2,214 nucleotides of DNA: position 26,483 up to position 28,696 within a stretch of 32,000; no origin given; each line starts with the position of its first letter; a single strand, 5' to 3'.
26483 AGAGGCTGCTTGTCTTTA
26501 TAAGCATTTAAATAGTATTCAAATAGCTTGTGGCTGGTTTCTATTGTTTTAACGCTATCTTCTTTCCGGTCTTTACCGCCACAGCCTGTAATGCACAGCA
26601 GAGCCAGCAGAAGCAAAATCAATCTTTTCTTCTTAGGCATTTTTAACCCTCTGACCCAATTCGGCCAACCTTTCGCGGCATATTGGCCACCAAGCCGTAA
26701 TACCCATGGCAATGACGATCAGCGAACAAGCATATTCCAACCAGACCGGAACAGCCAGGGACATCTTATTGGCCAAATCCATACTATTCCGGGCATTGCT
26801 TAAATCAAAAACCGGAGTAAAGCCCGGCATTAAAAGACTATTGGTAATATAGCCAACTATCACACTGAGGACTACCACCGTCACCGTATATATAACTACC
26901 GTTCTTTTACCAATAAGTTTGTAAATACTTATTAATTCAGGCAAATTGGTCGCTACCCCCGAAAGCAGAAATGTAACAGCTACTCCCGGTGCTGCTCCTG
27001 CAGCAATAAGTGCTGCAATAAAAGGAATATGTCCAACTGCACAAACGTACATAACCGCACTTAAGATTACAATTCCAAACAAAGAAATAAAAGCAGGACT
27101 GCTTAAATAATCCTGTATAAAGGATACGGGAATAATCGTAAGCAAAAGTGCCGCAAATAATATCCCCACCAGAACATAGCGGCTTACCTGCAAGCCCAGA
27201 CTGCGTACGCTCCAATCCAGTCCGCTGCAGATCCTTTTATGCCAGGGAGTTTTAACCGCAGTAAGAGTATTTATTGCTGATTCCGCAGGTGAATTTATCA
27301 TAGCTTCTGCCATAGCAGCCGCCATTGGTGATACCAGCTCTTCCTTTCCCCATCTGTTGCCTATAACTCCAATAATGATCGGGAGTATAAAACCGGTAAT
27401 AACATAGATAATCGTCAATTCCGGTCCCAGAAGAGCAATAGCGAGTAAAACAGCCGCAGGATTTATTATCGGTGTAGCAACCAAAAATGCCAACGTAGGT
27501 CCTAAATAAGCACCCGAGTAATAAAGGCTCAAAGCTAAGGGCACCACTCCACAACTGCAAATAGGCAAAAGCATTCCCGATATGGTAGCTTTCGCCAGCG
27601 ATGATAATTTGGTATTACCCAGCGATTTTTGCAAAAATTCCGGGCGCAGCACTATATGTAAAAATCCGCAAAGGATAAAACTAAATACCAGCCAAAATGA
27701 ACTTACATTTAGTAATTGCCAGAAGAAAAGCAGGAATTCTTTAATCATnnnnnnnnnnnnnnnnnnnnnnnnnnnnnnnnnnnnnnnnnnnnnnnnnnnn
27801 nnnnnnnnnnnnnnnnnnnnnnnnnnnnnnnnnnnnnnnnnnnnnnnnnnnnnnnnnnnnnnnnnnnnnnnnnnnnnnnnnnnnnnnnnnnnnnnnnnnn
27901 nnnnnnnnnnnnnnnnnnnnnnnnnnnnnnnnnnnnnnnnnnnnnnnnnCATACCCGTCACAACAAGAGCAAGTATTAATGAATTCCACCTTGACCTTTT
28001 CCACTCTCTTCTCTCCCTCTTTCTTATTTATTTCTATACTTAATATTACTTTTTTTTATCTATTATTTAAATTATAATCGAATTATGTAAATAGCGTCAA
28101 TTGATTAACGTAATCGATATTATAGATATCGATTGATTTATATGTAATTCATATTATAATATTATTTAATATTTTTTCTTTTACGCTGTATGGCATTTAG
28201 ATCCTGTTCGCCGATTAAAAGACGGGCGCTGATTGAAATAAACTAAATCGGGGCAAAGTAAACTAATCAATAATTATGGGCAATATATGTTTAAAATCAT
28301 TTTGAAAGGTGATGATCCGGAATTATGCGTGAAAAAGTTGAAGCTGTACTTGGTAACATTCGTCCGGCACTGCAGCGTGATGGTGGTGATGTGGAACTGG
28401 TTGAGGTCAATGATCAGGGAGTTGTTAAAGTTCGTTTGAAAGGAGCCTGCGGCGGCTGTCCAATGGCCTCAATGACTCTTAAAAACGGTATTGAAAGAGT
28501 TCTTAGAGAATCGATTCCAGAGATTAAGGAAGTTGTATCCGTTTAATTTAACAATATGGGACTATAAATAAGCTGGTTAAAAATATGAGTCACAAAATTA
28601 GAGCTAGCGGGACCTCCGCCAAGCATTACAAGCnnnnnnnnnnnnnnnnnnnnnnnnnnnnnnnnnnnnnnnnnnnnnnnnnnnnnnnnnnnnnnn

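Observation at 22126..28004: Eight-gene operon joining an ABC importer, an efflux-type permease, a thioredoxin-fold protein, a Cys-Cys-COOH lipoprotein and a DsrE-like protein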

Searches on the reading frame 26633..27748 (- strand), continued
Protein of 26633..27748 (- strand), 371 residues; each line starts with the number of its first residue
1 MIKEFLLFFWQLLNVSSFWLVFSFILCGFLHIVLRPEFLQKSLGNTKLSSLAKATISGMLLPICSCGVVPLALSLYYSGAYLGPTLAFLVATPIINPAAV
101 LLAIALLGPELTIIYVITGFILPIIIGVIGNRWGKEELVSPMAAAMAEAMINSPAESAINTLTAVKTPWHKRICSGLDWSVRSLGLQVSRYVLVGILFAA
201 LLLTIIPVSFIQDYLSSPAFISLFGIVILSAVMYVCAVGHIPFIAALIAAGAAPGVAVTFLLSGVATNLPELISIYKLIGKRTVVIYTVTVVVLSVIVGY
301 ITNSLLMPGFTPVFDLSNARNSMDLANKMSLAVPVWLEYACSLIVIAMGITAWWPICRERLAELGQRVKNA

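Call 38: search_protein_families(library=ncbifam, proteins=[L049:10459-12525:+, L013:7667-8824:+, L013:8821-9627:+, L013:6307-7602:+, L013:16489-18597:+, L009:7459-9525:+, L050:13010-13288:-, L027:7569-9710:+, L057:7376-9490:+, L061:6693-8768:+], max_evalue=0.00001)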
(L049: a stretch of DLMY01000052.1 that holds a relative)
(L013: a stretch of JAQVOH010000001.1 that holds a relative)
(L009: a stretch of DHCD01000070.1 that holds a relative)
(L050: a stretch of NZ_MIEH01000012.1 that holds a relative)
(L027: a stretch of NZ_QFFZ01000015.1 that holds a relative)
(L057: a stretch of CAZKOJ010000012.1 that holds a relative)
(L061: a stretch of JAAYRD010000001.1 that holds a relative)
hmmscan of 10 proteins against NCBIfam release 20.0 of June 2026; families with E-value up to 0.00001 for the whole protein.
L049:10459-12525:+ (688 aa): 9 families
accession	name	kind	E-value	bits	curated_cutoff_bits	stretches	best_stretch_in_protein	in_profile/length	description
TIGR00241.1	CoA_E_activ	domain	3.2e-69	233.2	125.4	1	23-279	3-247/248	acyl-CoA dehydratase activase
NF040772.1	double_cubane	equivalog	9.8e-65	219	350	1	319-672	15-372/372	double-cubane-cluster-containing anaerobic reductase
TIGR03192.1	benz_CoA_bzdQ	equivalog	1.6e-48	165.7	380.2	1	22-281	34-286/293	benzoyl-CoA reductase, bzd-type, subunit Q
TIGR02259.1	benz_CoA_red_A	equivalog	1.2e-42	146.2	578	1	76-281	231-432/432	benzoyl-CoA reductase subunit A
TIGR02261.1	benz_CoA_red_D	equivalog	3.6e-37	128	312.85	1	56-280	43-261/262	benzoyl-CoA reductase subunit D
TIGR03286.1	methan_mark_15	hypoth_equivalog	2.5e-30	105.8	455.75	1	23-282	147-402/404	methanogenesis marker 15 protein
TIGR03190.1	benz_CoA_bzdN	equivalog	4.2e-30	104.8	453.8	1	326-672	29-371/377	benzoyl-CoA reductase, bzd-type, subunit N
TIGR02263.1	benz_CoA_red_C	equivalog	2.7e-23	82.6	421.15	1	324-662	30-367/380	benzoyl-CoA reductase subunit C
NF052456.1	HyiscapDhHadC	equivalog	9.4e-19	67.5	700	1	316-672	21-372/372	(R)-2-hydroxyisocaproyl-CoA dehydratase subunit beta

L013:7667-8824:+ (385 aa): 6 families
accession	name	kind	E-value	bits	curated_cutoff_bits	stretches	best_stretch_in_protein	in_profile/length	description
NF040772.1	double_cubane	equivalog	1.3e-155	518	350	1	9-382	1-372/372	double-cubane-cluster-containing anaerobic reductase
NF052456.1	HyiscapDhHadC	equivalog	1.2e-29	103.4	700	1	20-382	20-372/372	(R)-2-hydroxyisocaproyl-CoA dehydratase subunit beta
TIGR03190.1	benz_CoA_bzdN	equivalog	1.4e-20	73.4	453.8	1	24-382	23-371/377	benzoyl-CoA reductase, bzd-type, subunit N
TIGR02263.1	benz_CoA_red_C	equivalog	1.8e-10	40.3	421.15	1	26-194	28-197/380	benzoyl-CoA reductase subunit C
NF052455.1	HyiscapDhHadB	equivalog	2.6e-10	39.5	750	1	147-384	163-396/398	(R)-2-hydroxyisocaproyl-CoA dehydratase subunit alpha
TIGR02260.1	benz_CoA_red_B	equivalog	9.1e-06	24.6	486.55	0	238-381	269-412/413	benzoyl-CoA reductase subunit B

L013:8821-9627:+ (268 aa): 5 families
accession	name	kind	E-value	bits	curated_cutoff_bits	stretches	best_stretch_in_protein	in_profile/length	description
TIGR00241.1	CoA_E_activ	domain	1.6e-80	270.2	125.4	1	5-252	1-248/248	acyl-CoA dehydratase activase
TIGR03192.1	benz_CoA_bzdQ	equivalog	5.8e-63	213.1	380.2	1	3-253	31-286/293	benzoyl-CoA reductase, bzd-type, subunit Q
TIGR02259.1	benz_CoA_red_A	equivalog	2.3e-51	174.9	578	1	58-251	229-430/432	benzoyl-CoA reductase subunit A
TIGR02261.1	benz_CoA_red_D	equivalog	1.8e-37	129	312.85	1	5-251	2-260/262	benzoyl-CoA reductase subunit D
TIGR03286.1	methan_mark_15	hypoth_equivalog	1.5e-36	126.3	455.75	1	4-254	144-402/404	methanogenesis marker 15 protein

L013:6307-7602:+ (431 aa): 4 families
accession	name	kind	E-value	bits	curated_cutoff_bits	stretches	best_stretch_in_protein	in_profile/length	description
NF040772.1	double_cubane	equivalog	1.1e-147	491.9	350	1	51-426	2-372/372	double-cubane-cluster-containing anaerobic reductase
NF052456.1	HyiscapDhHadC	equivalog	3.6e-34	118.3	700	1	68-426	22-372/372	(R)-2-hydroxyisocaproyl-CoA dehydratase subunit beta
TIGR03190.1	benz_CoA_bzdN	equivalog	1.5e-28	99.7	453.8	1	68-428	21-373/377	benzoyl-CoA reductase, bzd-type, subunit N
TIGR02263.1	benz_CoA_red_C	equivalog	1.9e-22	79.8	421.15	1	71-417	28-368/380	benzoyl-CoA reductase subunit C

L013:16489-18597:+ (702 aa): 27 families (the best 25 are shown)
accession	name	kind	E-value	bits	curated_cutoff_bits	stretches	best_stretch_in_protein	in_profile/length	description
TIGR01591.1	Fdh-alpha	equivalog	5.9e-117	391.5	666.25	2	22-337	1-319/672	formate dehydrogenase subunit alpha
NF047855.1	AssmNtatRedNasC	equivalog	5.6e-99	332.3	1100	2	10-329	11-336/708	assimilatory nitrate reductase catalytic subunit NasC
NF012032.0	PRK15488.1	equivalog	3e-98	329.7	694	2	18-500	42-539/759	thiosulfate reductase PhsA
TIGR02166.1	dmsA_ynfE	subfamily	2.4e-78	264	777.7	3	13-338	38-400/794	DMSO/selenate family reductase complex A subunit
TIGR01553.1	formate-DH-alph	equivalog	2.7e-59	200.9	814.2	2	22-258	47-306/1009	formate dehydrogenase-N subunit alpha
NF041885.1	selenate_YnfE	exception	5.3e-59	199.8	1675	2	8-336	37-405/805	selenate/tellurate reductase subunit YnfE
TIGR03479.1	DMSO_red_II_alp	subfamily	3.8e-58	197.3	984.75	3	22-255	61-306/913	molybdopterin-dependent oxidoreductase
NF041884.1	selenate_YnfF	exception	2.3e-57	194.5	1650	2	9-335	35-397/798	selenate/tellurate reductase subunit YnfF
NF041783.2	mnquin_red_QrcB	equivalog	1.3e-51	175.6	440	1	17-489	50-504/695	menaquinone reductase molybdopterin-binding-like subunit QrcB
NF011566.1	PRK14990.1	exception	1.1e-50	172.6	1600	2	15-336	54-418/814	dimethylsulfoxide reductase subunit A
TIGR00509.1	bisC_fam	subfamily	1.5e-47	162.3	1017.55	3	83-335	67-343/772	molybdopterin guanine dinucleotide-containing S/N-oxide reductase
NF041323.1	Nitr_red_NasA_Halo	equivalog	1.3e-45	156.2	1000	2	27-334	3-310/673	assimilatory nitrate reductase NasA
NF041513.1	formate_DH_Act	exception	4.7e-43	147.2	1400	1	14-257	37-296/1067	formate dehydrogenase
NF010055.0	PRK13532.1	equivalog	5e-35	120.9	904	2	22-256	45-291/830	nitrate reductase catalytic subunit NapA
TIGR01706.1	NAPA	equivalog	1.8e-34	119.2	930.55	2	22-256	45-291/830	periplasmic nitrate reductase subunit alpha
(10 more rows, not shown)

L009:7459-9525:+ (688 aa): 27 families (the best 25 are shown)
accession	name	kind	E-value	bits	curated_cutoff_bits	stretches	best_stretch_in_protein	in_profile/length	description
TIGR01591.1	Fdh-alpha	equivalog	2.3e-104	349.9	666.25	1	18-682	2-669/672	formate dehydrogenase subunit alpha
NF012032.0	PRK15488.1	equivalog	3.8e-93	312.9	694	2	13-496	42-540/759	thiosulfate reductase PhsA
NF047855.1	AssmNtatRedNasC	equivalog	1.3e-79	268.3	1100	2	14-324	20-336/708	assimilatory nitrate reductase catalytic subunit NasC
TIGR02166.1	dmsA_ynfE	subfamily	9.2e-65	219.1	777.7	1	15-660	46-758/794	DMSO/selenate family reductase complex A subunit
TIGR03479.1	DMSO_red_II_alp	subfamily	1.3e-56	192.2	984.75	3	19-249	63-305/913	molybdopterin-dependent oxidoreductase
NF041885.1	selenate_YnfE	exception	2.2e-45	154.8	1675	2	17-447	52-527/805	selenate/tellurate reductase subunit YnfE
NF041783.2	mnquin_red_QrcB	equivalog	3.6e-44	151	440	1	13-443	51-461/695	menaquinone reductase molybdopterin-binding-like subunit QrcB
NF041884.1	selenate_YnfF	exception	9.6e-42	142.8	1650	2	21-438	53-511/798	selenate/tellurate reductase subunit YnfF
NF011566.1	PRK14990.1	exception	5.4e-39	133.8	1600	1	14-655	59-773/814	dimethylsulfoxide reductase subunit A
TIGR00509.1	bisC_fam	subfamily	9.6e-39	133.2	1017.55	3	76-331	65-344/772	molybdopterin guanine dinucleotide-containing S/N-oxide reductase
TIGR01553.1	formate-DH-alph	equivalog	2.3e-38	131.6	814.2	1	17-253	47-306/1009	formate dehydrogenase-N subunit alpha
NF041323.1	Nitr_red_NasA_Halo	equivalog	6.4e-37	127.4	1000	1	23-328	4-309/673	assimilatory nitrate reductase NasA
NF011682.0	PRK15102.1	equivalog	8.3e-31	106.8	909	2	199-333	259-399/829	trimethylamine-N-oxide reductase TorA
TIGR02164.1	torA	equivalog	1.4e-30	106.2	1465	2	187-334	243-396/824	trimethylamine-N-oxide reductase TorA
NF041513.1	formate_DH_Act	exception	9.8e-30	103.1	1400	1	13-252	41-296/1067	formate dehydrogenase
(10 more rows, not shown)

L050:13010-13288:- (92 aa): 0 families

L027:7569-9710:+ (713 aa): 27 families (the best 25 are shown)
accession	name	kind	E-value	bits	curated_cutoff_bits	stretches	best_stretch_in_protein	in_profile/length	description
TIGR01591.1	Fdh-alpha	equivalog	2.9e-86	290.1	666.25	2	14-338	2-316/672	formate dehydrogenase subunit alpha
NF012032.0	PRK15488.1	equivalog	1.1e-83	281.6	694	1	10-675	43-720/759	thiosulfate reductase PhsA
TIGR02166.1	dmsA_ynfE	subfamily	3.4e-81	273.4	777.7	2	18-339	53-397/794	DMSO/selenate family reductase complex A subunit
NF041885.1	selenate_YnfE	exception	2e-53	181.4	1675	2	45-338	90-403/805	selenate/tellurate reductase subunit YnfE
NF011566.1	PRK14990.1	exception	3.5e-53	180.8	1600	2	45-338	101-416/814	dimethylsulfoxide reductase subunit A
TIGR00509.1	bisC_fam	subfamily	1.1e-52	179.4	1017.55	2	23-338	6-342/772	molybdopterin guanine dinucleotide-containing S/N-oxide reductase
TIGR03479.1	DMSO_red_II_alp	subfamily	1.1e-51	176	984.75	3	14-258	62-305/913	molybdopterin-dependent oxidoreductase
NF047855.1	AssmNtatRedNasC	equivalog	4.2e-51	174.1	1100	2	44-333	58-336/708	assimilatory nitrate reductase catalytic subunit NasC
NF041884.1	selenate_YnfF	exception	1.2e-42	145.9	1650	2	46-338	88-396/798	selenate/tellurate reductase subunit YnfF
NF011682.0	PRK15102.1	equivalog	2.6e-39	135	909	2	23-338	55-395/829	trimethylamine-N-oxide reductase TorA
TIGR02164.1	torA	equivalog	3e-36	124.9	1465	2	23-338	51-391/824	trimethylamine-N-oxide reductase TorA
NF041783.2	mnquin_red_QrcB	equivalog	7.2e-32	110.4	440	1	9-453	51-462/695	menaquinone reductase molybdopterin-binding-like subunit QrcB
NF010055.0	PRK13532.1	equivalog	1.1e-31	109.9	904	1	12-259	44-290/830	nitrate reductase catalytic subunit NapA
TIGR01706.1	NAPA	equivalog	2.2e-31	109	930.55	1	12-260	44-291/830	periplasmic nitrate reductase subunit alpha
TIGR01553.1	formate-DH-alph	equivalog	9.1e-30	103.1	814.2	1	173-261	218-305/1009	formate dehydrogenase-N subunit alpha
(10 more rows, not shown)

L057:7376-9490:+ (704 aa): 27 families (the best 25 are shown)
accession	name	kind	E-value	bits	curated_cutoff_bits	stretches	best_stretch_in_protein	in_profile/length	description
TIGR01591.1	Fdh-alpha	equivalog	5.6e-99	332.1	666.25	2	18-335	2-316/672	formate dehydrogenase subunit alpha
NF012032.0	PRK15488.1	equivalog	2.7e-86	290.2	694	2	14-339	43-364/759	thiosulfate reductase PhsA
NF047855.1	AssmNtatRedNasC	equivalog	7.6e-78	262.5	1100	2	18-334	24-340/708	assimilatory nitrate reductase catalytic subunit NasC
TIGR02166.1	dmsA_ynfE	subfamily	1e-71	242.1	777.7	2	21-336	52-397/794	DMSO/selenate family reductase complex A subunit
TIGR00509.1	bisC_fam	subfamily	3.7e-60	204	1017.55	2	28-354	7-360/772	molybdopterin guanine dinucleotide-containing S/N-oxide reductase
TIGR03479.1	DMSO_red_II_alp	subfamily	2.4e-54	184.7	984.75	3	52-255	105-305/913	molybdopterin-dependent oxidoreductase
NF041783.2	mnquin_red_QrcB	equivalog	1.7e-45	155.4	440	1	7-447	45-461/695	menaquinone reductase molybdopterin-binding-like subunit QrcB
NF011682.0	PRK15102.1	equivalog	9.5e-44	149.7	909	2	28-335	56-395/829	trimethylamine-N-oxide reductase TorA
NF011566.1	PRK14990.1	exception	6.4e-42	143.5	1600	2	51-262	103-324/814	dimethylsulfoxide reductase subunit A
TIGR02164.1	torA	equivalog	1.7e-41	142.2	1465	2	29-336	53-392/824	trimethylamine-N-oxide reductase TorA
TIGR01553.1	formate-DH-alph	equivalog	1.7e-39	135.4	814.2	1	18-258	48-305/1009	formate dehydrogenase-N subunit alpha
NF041323.1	Nitr_red_NasA_Halo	equivalog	7.2e-38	130.5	1000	2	19-335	7-310/673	assimilatory nitrate reductase NasA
NF041884.1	selenate_YnfF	exception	2.5e-36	124.9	1650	2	52-262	90-304/798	selenate/tellurate reductase subunit YnfF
NF041885.1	selenate_YnfE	exception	2.4e-35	121.6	1675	2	51-263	92-312/805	selenate/tellurate reductase subunit YnfE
NF041513.1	formate_DH_Act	exception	3.5e-35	121.1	1400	1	16-258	44-296/1067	formate dehydrogenase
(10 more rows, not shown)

L061:6693-8768:+ (691 aa): 27 families (the best 25 are shown)
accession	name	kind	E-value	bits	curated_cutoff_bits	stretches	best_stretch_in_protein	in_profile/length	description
TIGR01591.1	Fdh-alpha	equivalog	2.2e-111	373.1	666.25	2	17-328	2-316/672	formate dehydrogenase subunit alpha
NF012032.0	PRK15488.1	equivalog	3.2e-91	306.5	694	1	11-663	41-721/759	thiosulfate reductase PhsA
NF047855.1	AssmNtatRedNasC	equivalog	1.7e-83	281.1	1100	2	11-317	18-330/708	assimilatory nitrate reductase catalytic subunit NasC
TIGR02166.1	dmsA_ynfE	subfamily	1.3e-73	248.4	777.7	1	11-666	42-761/794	DMSO/selenate family reductase complex A subunit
NF041885.1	selenate_YnfE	exception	4e-55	187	1675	2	11-445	46-527/805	selenate/tellurate reductase subunit YnfE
NF041884.1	selenate_YnfF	exception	6.2e-52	176.5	1650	1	15-662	47-759/798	selenate/tellurate reductase subunit YnfF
TIGR00509.1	bisC_fam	subfamily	1.3e-51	175.8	1017.55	2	384-665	413-715/772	molybdopterin guanine dinucleotide-containing S/N-oxide reductase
TIGR03479.1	DMSO_red_II_alp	subfamily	2.6e-50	171.4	984.75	3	18-250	63-307/913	molybdopterin-dependent oxidoreductase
NF011566.1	PRK14990.1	exception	1.7e-49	168.5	1600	1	8-667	53-782/814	dimethylsulfoxide reductase subunit A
TIGR01553.1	formate-DH-alph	equivalog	2.1e-49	168.1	814.2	3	164-251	218-305/1009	formate dehydrogenase-N subunit alpha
NF041783.2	mnquin_red_QrcB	equivalog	1.1e-45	156.1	440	1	13-514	52-534/695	menaquinone reductase molybdopterin-binding-like subunit QrcB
NF041323.1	Nitr_red_NasA_Halo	equivalog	5.8e-39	134.2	1000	1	21-313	3-295/673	assimilatory nitrate reductase NasA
NF010055.0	PRK13532.1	equivalog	3.5e-37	128.1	904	2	14-250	43-291/830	nitrate reductase catalytic subunit NapA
NF041513.1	formate_DH_Act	exception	7.4e-37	126.7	1400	2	11-99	40-129/1067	formate dehydrogenase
NF011682.0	PRK15102.1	equivalog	1.2e-36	126.2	909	2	81-329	120-396/829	trimethylamine-N-oxide reductase TorA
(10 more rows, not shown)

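Call 67: search_protein_families(library=pfam, proteins=[L050:13010-13288:-, L009:7459-9525:+], max_evalue=1)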
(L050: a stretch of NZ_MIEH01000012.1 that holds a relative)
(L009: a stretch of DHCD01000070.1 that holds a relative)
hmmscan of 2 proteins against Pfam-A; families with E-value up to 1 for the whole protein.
L050:13010-13288:- (92 aa): 1 family
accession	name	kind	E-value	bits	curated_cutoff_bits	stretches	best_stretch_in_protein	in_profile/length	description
PF11823.13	Se_S_carrier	-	1.2e-19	70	25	1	7-66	1-61/69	Putative Se/S carrier protein-like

L009:7459-9525:+ (688 aa): 4 families
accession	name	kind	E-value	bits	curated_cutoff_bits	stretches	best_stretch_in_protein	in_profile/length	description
PF00384.28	Molybdopterin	-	8e-43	147.2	24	1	69-448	1-322/353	Molybdopterin oxidoreductase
PF01568.27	Molydop_binding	-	1.7e-19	70.3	26.8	1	582-678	6-106/110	Molydopterin dinucleotide binding domain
PF04879.21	Molybdop_Fe4S4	-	8.4e-12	45.3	22.7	1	14-65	3-54/55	Molybdopterin oxidoreductase Fe4S4 domain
PF09263.16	PEX-2N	-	0.22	12.3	30.5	1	607-629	59-81/83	Peroxisome biogenesis factor 1, N-terminal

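Call 85: search_protein_families(library=pfam, proteins=[P0079], max_evalue=0.001)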
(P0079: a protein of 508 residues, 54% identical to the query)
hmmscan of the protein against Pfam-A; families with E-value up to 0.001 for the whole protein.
P0079 (508 aa): 1 family
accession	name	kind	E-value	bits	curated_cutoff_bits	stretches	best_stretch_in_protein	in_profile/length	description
PF03773.19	ArsP_1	-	1.9e-52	178.7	32.3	1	13-298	9-293/294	Predicted permease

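Call 86: search_protein_families(library=ncbifam, proteins=[P0079, P0086, P0100, P0059], max_evalue=0.00001)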
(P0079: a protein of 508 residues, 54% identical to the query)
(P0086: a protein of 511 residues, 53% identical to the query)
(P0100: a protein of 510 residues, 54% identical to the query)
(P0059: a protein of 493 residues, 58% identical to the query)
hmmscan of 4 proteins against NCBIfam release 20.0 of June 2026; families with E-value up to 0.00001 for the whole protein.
P0079 (508 aa): 3 families
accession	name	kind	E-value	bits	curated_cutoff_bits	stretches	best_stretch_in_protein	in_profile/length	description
NF040736.1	efflux_SaoE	equivalog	7e-159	528.7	325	1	5-353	3-350/352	efflux transporter SaoE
NF033936.1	CuZnOut_SO0444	equivalog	6.7e-55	186.6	300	1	14-302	2-314/351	SO_0444 family Cu/Zn efflux transporter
NF040734.1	CC-COOH_SaoC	equivalog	3e-43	147.1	80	1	364-508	2-148/148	Cys-Cys-COOH (seleno)protein SaoC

P0086 (511 aa): 3 families
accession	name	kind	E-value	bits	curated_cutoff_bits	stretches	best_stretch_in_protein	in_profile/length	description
NF040736.1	efflux_SaoE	equivalog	1.6e-157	524.3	325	1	7-355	3-350/352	efflux transporter SaoE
NF033936.1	CuZnOut_SO0444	equivalog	2.1e-56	191.6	300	2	159-305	171-315/351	SO_0444 family Cu/Zn efflux transporter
NF040734.1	CC-COOH_SaoC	equivalog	7.3e-44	149.1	80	1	367-511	3-148/148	Cys-Cys-COOH (seleno)protein SaoC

P0100 (510 aa): 3 families
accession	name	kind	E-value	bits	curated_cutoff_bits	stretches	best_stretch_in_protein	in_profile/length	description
NF040736.1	efflux_SaoE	equivalog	7e-157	522.2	325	1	7-355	3-350/352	efflux transporter SaoE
NF033936.1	CuZnOut_SO0444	equivalog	2e-52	178.5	300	2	162-303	174-313/351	SO_0444 family Cu/Zn efflux transporter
NF040734.1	CC-COOH_SaoC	equivalog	8.6e-41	139.2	80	1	368-510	4-148/148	Cys-Cys-COOH (seleno)protein SaoC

P0059 (493 aa): 3 families
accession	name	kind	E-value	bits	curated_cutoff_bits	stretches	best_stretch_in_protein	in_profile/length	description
NF040736.1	efflux_SaoE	equivalog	3.5e-139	463.9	325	1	5-347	9-350/352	efflux transporter SaoE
NF033936.1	CuZnOut_SO0444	equivalog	6.3e-55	186.7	300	1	7-301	1-319/351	SO_0444 family Cu/Zn efflux transporter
NF040734.1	CC-COOH_SaoC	equivalog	1.3e-38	132.1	80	1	373-493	28-148/148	Cys-Cys-COOH (seleno)protein SaoC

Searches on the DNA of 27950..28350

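Call 82: search_rna_families(source=window, start=27950, end=28350, threshold=evalue, max_evalue=1)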
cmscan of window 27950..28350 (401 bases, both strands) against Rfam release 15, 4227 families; matches with E-value up to 1: 0.
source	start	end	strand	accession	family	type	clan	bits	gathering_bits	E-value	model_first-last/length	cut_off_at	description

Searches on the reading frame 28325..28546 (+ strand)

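Call 13: search_protein_families(library=ncbifam, proteins=[window:28325-28546:+], max_evalue=0.00001)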
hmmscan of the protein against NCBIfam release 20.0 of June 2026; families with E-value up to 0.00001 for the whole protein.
window:28325-28546:+ (73 aa): 3 families
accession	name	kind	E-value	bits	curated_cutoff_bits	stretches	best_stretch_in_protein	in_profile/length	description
TIGR02000.1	NifU_proper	equivalog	9.5e-18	64.6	273.3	1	3-72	222-289/290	Fe-S cluster assembly protein NifU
TIGR03341.1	YhgI_GntY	equivalog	4.5e-16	59.2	269.35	1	2-71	107-177/190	Fe-S biogenesis protein NfuA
NF008392.0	PRK11190.1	equivalog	6.7e-13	49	268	1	3-70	109-178/192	Fe-S biogenesis protein NfuA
